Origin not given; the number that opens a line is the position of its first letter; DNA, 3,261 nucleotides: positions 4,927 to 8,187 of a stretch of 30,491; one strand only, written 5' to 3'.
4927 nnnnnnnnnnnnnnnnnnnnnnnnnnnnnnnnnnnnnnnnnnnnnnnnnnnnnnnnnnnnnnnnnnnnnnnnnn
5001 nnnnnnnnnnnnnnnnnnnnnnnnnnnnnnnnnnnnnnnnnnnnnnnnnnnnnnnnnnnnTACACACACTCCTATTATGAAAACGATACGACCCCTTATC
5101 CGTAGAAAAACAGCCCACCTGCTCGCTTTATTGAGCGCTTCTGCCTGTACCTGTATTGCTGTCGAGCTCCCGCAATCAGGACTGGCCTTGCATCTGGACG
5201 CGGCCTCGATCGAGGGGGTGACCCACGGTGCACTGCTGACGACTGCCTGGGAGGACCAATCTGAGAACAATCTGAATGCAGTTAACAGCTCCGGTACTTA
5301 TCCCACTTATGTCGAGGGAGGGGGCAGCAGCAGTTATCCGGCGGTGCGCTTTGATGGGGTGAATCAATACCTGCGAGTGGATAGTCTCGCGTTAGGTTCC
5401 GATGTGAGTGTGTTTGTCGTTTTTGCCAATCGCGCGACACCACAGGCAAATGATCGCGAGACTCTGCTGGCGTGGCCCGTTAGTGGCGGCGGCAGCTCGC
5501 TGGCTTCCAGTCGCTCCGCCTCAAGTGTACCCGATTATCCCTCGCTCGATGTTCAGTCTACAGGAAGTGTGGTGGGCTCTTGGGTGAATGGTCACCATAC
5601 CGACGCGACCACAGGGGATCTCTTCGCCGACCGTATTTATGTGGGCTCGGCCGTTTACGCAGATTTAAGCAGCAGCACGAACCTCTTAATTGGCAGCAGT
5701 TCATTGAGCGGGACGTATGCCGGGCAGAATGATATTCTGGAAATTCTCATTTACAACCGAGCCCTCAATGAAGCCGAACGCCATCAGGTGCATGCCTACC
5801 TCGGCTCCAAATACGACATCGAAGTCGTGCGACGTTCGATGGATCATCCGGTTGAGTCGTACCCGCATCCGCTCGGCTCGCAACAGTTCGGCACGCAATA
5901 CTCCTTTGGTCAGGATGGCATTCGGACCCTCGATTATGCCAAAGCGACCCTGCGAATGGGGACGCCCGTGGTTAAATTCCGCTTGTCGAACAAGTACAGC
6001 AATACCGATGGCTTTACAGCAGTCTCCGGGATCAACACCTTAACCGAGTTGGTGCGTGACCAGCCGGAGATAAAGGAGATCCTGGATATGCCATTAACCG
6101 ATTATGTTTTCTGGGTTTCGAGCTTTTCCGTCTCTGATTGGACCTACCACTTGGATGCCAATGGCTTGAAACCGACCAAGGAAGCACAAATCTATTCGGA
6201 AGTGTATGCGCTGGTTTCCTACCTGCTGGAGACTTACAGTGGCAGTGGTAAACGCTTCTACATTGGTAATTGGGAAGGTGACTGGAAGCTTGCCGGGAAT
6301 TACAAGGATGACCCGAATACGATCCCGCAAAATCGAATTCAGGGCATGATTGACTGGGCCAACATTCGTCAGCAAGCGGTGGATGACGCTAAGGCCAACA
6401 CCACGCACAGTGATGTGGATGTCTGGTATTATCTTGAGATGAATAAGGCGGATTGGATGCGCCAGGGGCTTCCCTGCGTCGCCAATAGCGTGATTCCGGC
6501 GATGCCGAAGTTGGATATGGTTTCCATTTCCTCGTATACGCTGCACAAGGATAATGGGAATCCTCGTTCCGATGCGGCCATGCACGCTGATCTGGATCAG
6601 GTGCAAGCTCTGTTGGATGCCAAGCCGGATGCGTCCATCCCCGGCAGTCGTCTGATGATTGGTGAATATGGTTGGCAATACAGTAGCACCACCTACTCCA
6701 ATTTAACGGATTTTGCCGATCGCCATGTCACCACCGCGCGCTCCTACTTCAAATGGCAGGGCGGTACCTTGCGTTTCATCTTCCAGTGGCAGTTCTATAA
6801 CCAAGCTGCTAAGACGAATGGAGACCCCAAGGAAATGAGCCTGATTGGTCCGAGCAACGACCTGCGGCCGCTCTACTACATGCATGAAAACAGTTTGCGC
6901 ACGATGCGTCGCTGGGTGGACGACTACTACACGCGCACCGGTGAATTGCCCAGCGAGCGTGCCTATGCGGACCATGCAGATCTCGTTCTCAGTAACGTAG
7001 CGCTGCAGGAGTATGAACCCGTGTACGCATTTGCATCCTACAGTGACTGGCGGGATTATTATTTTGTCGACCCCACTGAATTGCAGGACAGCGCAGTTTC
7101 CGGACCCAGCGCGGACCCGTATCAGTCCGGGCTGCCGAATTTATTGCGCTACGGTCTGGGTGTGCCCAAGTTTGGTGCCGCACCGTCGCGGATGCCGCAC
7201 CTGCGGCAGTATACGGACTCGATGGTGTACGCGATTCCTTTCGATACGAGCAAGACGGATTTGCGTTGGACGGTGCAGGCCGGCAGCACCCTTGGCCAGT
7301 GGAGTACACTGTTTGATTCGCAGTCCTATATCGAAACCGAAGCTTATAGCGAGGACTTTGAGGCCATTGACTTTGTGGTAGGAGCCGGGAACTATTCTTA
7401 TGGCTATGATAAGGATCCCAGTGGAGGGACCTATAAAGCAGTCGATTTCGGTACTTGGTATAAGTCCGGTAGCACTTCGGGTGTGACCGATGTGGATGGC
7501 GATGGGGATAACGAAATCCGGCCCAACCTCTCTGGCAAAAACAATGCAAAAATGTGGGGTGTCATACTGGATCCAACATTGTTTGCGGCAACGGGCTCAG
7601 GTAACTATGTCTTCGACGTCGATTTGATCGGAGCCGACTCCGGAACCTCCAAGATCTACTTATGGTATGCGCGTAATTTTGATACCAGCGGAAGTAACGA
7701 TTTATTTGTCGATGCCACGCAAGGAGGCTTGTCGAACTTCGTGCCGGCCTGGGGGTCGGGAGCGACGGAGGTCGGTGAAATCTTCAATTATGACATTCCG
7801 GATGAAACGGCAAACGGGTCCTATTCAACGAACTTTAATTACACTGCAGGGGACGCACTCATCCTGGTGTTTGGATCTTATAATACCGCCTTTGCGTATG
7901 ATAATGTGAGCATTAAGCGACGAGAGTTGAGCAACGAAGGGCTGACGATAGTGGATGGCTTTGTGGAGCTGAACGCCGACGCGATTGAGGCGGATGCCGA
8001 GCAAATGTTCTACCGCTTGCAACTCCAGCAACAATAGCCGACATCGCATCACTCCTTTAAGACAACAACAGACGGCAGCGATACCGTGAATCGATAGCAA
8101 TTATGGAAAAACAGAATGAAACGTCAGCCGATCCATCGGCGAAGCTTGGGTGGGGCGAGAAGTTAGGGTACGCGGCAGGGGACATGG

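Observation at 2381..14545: Expanded, unassigned TIM-barrel glycoside-hydrolase-like family at the core of the locus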

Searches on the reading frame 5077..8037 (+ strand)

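Call 8: search_protein_families(library=pfam, proteins=[window:5077-8037:+], max_evalue=1)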
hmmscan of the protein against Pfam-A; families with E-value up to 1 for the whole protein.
window:5077-8037:+ (986 aa): 1 family
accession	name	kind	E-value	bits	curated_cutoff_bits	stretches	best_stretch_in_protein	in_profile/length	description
PF19222.5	Noda_Vmethyltr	-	0.086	13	30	1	436-489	67-117/148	Nodavirus Vmethyltransferase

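Call 9: search_protein_families(library=ncbifam, proteins=[window:5077-8037:+], max_evalue=1)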
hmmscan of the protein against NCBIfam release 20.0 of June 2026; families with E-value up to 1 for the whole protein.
window:5077-8037:+ (986 aa): 0 families
